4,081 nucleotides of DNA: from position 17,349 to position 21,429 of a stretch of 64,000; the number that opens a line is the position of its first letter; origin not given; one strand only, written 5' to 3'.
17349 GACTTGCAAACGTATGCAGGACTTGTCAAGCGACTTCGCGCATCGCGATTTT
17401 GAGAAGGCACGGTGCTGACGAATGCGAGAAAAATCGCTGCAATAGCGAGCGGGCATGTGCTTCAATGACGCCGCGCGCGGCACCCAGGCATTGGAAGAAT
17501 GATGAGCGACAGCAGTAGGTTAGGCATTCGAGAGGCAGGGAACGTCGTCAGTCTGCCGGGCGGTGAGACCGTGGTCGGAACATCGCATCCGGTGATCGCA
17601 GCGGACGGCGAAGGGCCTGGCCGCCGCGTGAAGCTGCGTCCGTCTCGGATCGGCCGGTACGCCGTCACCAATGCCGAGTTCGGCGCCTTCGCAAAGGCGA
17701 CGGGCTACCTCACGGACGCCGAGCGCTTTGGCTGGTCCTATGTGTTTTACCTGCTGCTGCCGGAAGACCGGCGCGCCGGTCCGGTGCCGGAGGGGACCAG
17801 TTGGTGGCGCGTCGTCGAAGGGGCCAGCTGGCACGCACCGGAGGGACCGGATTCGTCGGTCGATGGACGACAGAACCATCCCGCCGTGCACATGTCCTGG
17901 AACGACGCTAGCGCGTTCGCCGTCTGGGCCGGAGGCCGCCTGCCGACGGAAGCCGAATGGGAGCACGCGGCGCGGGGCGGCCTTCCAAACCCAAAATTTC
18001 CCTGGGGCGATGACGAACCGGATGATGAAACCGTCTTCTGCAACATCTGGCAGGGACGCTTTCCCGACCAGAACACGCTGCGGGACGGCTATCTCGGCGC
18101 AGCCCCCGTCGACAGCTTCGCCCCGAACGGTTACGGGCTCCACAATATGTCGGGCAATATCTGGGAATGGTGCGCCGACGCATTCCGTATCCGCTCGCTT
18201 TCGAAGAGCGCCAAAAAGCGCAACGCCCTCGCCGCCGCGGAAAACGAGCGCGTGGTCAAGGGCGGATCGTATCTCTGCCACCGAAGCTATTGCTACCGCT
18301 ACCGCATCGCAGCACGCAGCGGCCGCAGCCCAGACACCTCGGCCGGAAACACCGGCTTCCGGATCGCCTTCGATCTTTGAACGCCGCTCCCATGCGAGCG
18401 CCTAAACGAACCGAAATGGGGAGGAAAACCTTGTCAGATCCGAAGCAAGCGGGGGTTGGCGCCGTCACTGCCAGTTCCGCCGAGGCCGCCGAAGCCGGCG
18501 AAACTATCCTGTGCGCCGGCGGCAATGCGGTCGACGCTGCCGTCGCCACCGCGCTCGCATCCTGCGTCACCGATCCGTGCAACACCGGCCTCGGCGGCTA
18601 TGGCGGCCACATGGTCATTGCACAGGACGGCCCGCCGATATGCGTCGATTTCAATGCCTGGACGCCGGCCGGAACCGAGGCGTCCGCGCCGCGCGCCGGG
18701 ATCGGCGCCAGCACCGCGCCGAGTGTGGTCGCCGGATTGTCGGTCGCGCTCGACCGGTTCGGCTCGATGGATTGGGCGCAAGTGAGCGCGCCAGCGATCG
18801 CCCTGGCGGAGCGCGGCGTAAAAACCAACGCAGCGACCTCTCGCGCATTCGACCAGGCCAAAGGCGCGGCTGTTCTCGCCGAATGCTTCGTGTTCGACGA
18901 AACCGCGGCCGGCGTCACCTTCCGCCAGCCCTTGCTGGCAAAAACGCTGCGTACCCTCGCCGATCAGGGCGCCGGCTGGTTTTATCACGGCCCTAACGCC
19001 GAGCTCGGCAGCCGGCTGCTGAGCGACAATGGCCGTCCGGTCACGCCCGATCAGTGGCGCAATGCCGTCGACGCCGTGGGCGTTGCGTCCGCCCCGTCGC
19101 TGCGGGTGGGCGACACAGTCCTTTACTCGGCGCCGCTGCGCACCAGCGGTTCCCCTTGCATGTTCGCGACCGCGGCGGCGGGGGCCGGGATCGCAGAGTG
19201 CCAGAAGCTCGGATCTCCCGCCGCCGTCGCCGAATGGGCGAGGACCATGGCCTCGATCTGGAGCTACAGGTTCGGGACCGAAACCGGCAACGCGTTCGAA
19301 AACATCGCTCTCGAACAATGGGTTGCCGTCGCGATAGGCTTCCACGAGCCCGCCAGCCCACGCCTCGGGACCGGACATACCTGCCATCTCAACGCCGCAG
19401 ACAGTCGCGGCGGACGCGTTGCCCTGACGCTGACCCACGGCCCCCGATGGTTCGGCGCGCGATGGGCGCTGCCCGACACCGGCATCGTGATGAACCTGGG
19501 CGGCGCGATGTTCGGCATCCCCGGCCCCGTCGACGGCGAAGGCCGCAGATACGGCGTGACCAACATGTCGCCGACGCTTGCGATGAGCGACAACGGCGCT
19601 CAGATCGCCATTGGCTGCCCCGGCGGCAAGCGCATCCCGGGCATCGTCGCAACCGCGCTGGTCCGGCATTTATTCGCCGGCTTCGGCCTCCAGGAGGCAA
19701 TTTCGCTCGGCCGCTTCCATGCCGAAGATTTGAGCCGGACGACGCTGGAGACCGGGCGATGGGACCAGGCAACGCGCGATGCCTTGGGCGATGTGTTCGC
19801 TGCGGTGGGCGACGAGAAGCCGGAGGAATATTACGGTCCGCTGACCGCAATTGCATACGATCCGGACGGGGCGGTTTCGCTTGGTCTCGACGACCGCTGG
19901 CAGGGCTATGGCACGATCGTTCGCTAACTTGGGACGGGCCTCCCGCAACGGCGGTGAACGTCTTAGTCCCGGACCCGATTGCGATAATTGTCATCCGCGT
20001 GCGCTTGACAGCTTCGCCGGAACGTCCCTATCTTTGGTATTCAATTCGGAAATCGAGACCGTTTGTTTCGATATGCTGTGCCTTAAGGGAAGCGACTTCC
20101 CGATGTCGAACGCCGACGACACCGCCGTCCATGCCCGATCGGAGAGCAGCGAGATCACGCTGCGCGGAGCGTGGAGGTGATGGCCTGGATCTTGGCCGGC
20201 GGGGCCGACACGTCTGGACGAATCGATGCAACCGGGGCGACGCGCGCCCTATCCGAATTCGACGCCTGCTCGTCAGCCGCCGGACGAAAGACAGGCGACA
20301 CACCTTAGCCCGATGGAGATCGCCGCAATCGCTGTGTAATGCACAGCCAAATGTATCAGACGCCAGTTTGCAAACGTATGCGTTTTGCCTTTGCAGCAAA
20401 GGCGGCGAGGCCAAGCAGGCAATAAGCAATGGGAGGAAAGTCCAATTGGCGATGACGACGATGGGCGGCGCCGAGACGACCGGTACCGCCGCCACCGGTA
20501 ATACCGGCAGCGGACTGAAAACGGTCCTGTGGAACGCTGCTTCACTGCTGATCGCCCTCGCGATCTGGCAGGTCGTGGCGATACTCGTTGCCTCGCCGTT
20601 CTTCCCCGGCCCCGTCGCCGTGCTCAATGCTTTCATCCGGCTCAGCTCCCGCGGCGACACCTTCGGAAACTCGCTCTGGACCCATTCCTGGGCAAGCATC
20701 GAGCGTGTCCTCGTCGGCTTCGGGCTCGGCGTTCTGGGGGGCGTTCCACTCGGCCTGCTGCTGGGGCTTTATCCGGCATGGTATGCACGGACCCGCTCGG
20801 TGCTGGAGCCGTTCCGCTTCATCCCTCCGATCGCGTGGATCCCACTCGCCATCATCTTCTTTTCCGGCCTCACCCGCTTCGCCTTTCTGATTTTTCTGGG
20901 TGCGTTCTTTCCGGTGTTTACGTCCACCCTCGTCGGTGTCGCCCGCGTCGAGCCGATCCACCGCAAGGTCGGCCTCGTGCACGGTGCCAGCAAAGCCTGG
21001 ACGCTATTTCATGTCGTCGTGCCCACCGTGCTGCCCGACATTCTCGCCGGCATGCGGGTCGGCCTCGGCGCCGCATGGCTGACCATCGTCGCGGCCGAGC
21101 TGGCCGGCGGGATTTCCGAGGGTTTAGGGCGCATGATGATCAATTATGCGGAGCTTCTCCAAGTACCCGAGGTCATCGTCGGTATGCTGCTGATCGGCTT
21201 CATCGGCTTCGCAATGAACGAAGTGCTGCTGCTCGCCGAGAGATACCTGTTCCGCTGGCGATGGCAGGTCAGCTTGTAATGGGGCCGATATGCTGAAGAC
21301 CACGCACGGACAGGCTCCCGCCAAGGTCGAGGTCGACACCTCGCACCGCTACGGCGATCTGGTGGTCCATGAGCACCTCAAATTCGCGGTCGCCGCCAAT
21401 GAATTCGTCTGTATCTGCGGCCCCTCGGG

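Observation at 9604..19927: Sulfatase plus FGE plus HisD-family (HpsN-like) dehydrogenase plus TRAP transporter operon: candidate pathway for a sulfated/sulfonated C3-C4 compound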

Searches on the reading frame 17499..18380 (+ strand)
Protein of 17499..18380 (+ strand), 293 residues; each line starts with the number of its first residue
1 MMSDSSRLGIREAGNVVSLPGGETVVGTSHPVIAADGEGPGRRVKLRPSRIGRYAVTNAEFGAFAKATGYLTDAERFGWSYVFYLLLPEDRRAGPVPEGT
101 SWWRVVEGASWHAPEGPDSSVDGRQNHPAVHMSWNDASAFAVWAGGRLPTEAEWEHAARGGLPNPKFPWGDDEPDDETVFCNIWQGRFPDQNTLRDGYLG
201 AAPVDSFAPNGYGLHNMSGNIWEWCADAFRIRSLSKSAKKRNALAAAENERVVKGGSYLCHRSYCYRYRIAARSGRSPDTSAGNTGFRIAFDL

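Call 3: search_protein_families(library=pfam, proteins=[window:17499-18380:+])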
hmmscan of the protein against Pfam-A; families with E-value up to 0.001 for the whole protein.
window:17499-18380:+ (293 aa): 1 family
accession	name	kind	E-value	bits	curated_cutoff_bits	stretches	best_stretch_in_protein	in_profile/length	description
PF03781.23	FGE-sulfatase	-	7e-71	239.3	23.3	1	15-290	4-254/255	Sulfatase-modifying factor enzyme 1-like domain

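Call 6: search_protein_families(library=ncbifam, proteins=[window:17499-18380:+], max_evalue=0.00001)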
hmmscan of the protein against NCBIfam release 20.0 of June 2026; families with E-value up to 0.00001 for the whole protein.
window:17499-18380:+ (293 aa): 8 families
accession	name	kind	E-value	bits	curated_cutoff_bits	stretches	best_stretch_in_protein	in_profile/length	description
TIGR03440.2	egtB_TIGR03440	equivalog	3.4e-28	98.9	360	1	14-290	171-413/413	ergothioneine biosynthesis protein EgtB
TIGR03525.2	GldK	equivalog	9.1e-28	97.7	350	1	146-290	256-404/408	T9SS ring complex lipoprotein PorK/GldK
NF041186.1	SenA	equivalog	2.7e-27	96.2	420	1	14-269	168-364/382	selenoneine synthase SenA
NF051459.1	pyoverdine_PvdO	equivalog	4.2e-20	72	500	1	125-292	116-279/280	dihydropyoverdine dehydrogenase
TIGR03524.1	GldJ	equivalog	1.3e-09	37.3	458.2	0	201-230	337-366/559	gliding motility lipoprotein GldJ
TIGR04344.1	ovoA_Nterm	equivalog_domain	1.8e-09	37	400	1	32-231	208-386/444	5-histidylcysteine sulfoxide synthase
TIGR03530.1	GldJ_short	equivalog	4.4e-07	29.2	382.9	0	192-234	280-322/396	gliding motility lipoprotein GldJ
TIGR02171.1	Fb_sc_TIGR02171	subfamily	6.2e-06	24.5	544.35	1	145-291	158-281/912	TIGR02171 family lipoprotein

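Call 77: search_solved_structures(query=window:17499-18380:+, max_evalue=1e-20, show_alignments=1)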
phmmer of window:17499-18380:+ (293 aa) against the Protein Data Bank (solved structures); distinct sequences matched with E-value up to 1e-20: 15.
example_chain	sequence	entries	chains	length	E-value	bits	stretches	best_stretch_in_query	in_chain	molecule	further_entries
5nxl_A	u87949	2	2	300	1.5e-94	320.1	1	13-292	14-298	Non-specific serine/threonine protein kinase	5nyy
6s07_A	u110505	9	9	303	3.9e-94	318.7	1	13-292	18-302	Formylglycine-generating enzyme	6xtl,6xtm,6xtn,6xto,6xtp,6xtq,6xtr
8aru_A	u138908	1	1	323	4.1e-90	305.5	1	15-292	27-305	Formylglycine-generating enzyme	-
1y1e_X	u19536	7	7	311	1.6e-89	303.5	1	15-292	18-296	C-alpha-formyglycine-generating enzyme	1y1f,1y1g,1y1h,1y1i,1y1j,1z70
5ssy_A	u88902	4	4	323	1.8e-89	303.4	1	15-292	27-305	Formylglycine-generating enzyme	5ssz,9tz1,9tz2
2aii_X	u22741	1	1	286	1.9e-89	303.3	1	15-292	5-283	Sulfatase modifying factor 1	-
5ssx_A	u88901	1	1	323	2.6e-89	302.9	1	15-292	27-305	Formylglycine-generating enzyme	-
6muj_A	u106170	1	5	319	2.7e-89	302.8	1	15-292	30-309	Formylglycine-generating enzyme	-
2q17_A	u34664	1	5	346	3.5e-89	302.4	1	15-292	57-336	formylglycine generating enzyme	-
31dc_A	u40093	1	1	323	5.6e-88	298.5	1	15-292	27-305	Formylglycine-generating enzyme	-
2afy_X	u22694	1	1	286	5.7e-88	298.4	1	15-292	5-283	Sulfatase modifying factor 1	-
2aft_X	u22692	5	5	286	5.7e-88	298.4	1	15-292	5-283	Sulfatase modifying factor 1 | Sulfatase-modifying factor 1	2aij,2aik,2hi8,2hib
1y4j_A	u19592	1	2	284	7.4e-60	206.1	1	15-292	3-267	Sulfatase modifying factor 2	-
7ml6_A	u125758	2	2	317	6.5e-28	101.2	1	38-292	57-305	CalU17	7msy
6vqp_A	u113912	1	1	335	8.6e-28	100.8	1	38-292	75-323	CalU17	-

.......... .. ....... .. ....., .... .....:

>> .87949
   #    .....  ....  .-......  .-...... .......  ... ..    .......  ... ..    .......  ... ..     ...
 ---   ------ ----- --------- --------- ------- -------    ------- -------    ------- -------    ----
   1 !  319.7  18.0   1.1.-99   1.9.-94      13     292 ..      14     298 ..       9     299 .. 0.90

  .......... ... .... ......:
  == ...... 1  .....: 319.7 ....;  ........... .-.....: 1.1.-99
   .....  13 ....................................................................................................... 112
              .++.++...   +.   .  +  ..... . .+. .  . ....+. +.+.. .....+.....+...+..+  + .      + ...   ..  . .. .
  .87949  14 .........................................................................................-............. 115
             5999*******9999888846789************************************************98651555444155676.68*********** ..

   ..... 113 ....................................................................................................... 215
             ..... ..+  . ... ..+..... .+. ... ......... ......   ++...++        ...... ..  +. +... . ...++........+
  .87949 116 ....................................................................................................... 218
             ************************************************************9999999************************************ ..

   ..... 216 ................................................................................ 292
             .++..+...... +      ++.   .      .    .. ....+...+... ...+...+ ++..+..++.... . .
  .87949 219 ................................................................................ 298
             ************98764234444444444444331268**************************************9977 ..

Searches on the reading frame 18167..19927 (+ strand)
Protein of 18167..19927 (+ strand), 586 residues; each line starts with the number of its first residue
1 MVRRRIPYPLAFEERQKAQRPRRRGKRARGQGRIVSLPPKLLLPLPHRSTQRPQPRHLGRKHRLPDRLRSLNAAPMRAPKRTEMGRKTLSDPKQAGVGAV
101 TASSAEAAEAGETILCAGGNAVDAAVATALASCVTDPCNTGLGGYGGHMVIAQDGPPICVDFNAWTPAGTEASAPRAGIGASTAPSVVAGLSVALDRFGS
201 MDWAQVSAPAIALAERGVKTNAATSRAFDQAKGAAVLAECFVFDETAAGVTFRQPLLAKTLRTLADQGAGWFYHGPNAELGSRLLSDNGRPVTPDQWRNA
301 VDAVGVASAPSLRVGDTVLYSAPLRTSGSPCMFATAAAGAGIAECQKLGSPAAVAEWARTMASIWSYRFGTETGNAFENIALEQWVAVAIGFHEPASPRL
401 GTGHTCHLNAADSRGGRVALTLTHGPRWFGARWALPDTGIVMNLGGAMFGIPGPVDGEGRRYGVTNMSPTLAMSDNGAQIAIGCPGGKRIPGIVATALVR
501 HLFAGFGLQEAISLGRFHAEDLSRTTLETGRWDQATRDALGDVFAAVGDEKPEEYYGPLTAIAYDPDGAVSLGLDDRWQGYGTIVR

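Call 3: search_protein_families(library=pfam, proteins=[window:18167-19927:+])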
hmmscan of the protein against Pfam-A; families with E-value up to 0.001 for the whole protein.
window:18167-19927:+ (586 aa): 1 family
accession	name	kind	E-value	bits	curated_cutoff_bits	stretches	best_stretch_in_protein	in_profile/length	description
PF01019.26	G_glu_transpept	-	1.8e-53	182.5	27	2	113-331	2-235/512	Gamma-glutamyltranspeptidase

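Call 6: search_protein_families(library=ncbifam, proteins=[window:18383-19927:+], max_evalue=0.00001)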
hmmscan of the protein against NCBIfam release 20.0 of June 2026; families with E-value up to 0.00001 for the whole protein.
window:18383-19927:+ (514 aa): 2 families
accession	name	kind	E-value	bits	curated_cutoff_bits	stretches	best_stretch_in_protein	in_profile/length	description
TIGR00066.1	g_glut_trans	equivalog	2e-46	158.6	357.85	2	28-226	3-222/518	gamma-glutamyltransferase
NF007187.0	PRK09615.1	equivalog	4.4e-26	91.3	990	1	18-222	42-265/581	gamma-glutamyltransferase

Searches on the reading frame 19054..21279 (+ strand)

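Call 4: search_protein_families(library=pfam, proteins=[window:19054-21279:+], max_evalue=0.01)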
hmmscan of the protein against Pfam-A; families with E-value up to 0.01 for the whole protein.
window:19054-21279:+ (741 aa): 1 family
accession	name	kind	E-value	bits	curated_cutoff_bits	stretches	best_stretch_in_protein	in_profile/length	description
PF00528.27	BPD_transp_1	-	4.6e-13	49.7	26.4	1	563-734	1-180/184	Binding-protein-dependent transport system inner membrane component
